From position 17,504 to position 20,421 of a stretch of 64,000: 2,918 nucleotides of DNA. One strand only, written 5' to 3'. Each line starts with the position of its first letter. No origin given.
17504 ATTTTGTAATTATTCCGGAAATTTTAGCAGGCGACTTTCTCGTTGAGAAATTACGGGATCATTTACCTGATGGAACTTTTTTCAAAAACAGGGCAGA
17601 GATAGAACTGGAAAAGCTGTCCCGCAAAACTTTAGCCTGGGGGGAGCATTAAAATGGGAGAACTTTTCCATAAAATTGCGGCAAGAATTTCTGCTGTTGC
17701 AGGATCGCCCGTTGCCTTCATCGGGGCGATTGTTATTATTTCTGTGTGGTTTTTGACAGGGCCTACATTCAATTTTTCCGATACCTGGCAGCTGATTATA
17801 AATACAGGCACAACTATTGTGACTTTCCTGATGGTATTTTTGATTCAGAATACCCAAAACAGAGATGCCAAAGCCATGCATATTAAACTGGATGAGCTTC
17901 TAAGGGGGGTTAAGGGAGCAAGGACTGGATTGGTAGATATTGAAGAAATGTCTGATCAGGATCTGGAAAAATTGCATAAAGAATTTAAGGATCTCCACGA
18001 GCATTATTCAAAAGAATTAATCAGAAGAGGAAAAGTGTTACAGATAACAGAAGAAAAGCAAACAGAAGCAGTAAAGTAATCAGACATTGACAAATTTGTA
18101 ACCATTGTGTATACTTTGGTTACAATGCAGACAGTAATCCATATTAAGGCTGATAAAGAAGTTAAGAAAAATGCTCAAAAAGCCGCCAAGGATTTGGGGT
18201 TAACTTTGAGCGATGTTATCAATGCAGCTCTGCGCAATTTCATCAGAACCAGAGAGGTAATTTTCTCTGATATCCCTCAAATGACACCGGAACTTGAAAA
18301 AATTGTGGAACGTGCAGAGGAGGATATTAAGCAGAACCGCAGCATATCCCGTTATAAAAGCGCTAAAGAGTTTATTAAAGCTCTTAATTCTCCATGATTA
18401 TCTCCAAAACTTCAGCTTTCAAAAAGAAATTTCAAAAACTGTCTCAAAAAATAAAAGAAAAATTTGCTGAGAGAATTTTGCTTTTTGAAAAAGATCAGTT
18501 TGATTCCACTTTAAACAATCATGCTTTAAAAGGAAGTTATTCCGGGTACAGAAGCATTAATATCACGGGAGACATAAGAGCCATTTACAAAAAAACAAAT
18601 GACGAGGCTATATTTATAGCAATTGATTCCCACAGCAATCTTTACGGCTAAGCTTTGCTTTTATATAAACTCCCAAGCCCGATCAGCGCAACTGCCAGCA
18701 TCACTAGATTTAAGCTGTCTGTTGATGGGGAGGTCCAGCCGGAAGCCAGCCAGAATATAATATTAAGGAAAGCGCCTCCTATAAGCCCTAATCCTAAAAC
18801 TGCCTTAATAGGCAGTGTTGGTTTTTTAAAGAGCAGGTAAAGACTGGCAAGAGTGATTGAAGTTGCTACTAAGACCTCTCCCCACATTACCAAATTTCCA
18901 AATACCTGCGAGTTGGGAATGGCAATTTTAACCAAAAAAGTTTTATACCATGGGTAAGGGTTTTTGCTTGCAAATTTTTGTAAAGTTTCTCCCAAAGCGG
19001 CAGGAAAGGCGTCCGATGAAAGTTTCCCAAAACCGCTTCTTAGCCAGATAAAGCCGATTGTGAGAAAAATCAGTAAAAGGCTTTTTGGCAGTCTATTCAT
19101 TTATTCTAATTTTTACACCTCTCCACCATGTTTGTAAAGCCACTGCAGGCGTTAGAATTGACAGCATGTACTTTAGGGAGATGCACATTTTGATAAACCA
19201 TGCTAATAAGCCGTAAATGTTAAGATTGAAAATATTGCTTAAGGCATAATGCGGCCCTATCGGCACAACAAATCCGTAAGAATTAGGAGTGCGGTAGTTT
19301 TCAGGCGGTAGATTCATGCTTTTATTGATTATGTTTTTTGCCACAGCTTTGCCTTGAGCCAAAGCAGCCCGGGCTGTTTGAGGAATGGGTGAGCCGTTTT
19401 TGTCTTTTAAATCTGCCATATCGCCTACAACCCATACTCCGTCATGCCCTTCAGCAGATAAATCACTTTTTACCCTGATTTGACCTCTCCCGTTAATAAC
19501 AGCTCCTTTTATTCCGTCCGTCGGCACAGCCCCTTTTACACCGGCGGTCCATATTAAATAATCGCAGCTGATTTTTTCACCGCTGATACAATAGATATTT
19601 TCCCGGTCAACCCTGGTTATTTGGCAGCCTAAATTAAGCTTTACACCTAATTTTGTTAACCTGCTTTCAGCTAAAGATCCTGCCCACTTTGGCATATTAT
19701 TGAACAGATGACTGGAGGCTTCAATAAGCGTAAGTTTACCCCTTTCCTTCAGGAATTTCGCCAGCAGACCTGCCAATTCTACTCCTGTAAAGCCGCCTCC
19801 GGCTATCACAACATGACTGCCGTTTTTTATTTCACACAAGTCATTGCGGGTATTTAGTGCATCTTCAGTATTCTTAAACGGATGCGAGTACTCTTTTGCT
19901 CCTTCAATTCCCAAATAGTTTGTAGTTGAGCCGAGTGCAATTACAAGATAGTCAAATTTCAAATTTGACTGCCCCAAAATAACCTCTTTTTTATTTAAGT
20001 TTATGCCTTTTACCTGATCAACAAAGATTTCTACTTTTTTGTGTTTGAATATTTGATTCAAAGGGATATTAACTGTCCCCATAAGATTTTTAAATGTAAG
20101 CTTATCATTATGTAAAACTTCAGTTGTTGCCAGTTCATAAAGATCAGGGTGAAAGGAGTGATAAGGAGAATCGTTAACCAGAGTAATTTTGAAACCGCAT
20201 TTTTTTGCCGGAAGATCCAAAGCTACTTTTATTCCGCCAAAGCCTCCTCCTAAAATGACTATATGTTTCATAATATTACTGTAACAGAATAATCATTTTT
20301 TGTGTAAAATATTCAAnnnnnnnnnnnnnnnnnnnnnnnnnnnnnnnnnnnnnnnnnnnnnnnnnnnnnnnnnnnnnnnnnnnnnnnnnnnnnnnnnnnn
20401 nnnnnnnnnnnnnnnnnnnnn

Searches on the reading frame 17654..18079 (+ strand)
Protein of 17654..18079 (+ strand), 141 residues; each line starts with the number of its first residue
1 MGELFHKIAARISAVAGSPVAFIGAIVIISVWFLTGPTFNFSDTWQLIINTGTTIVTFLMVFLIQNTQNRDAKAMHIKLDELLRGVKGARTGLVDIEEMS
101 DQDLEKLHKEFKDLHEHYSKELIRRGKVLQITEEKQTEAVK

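Call 77: search_protein_families(library=pfam, proteins=[window:17654-18079:+], max_evalue=0.001)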
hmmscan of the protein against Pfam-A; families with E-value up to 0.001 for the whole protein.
window:17654-18079:+ (141 aa): 1 family
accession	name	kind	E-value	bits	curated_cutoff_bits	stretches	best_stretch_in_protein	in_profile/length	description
PF04120.17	Iron_permease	-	1.5e-49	167.5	25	1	5-120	1-116/128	Low affinity iron permease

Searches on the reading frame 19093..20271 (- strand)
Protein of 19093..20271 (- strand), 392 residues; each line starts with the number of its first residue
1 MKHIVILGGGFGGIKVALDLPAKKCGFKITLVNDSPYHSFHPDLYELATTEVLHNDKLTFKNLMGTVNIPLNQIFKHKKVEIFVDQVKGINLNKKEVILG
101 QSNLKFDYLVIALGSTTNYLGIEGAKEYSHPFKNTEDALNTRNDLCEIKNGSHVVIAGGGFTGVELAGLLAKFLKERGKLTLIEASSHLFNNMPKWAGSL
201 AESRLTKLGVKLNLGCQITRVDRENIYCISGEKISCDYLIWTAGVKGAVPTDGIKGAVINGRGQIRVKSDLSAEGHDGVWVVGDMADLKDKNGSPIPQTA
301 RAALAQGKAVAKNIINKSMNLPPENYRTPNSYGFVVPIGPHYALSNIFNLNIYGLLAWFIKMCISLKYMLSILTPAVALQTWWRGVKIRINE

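Call 77: search_protein_families(library=pfam, proteins=[window:19093-20271:-], max_evalue=0.001)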
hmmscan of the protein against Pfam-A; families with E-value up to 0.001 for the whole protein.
window:19093-20271:- (392 aa): 4 families
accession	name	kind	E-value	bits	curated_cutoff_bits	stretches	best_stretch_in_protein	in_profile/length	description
PF07992.20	Pyr_redox_2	-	1.7e-43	149.5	26.1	1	3-307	2-291/291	Pyridine nucleotide-disulphide oxidoreductase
PF00070.33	Pyr_redox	-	5.3e-14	52.9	22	1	153-223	1-68/82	Pyridine nucleotide-disulphide oxidoreductase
PF01266.30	DAO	-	1.1e-05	25.6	27.9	0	4-33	2-29/353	FAD dependent oxidoreductase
PF13454.12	NAD_binding_9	-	0.00058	20.3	21.8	0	155-188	1-35/155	FAD-NAD(P)-binding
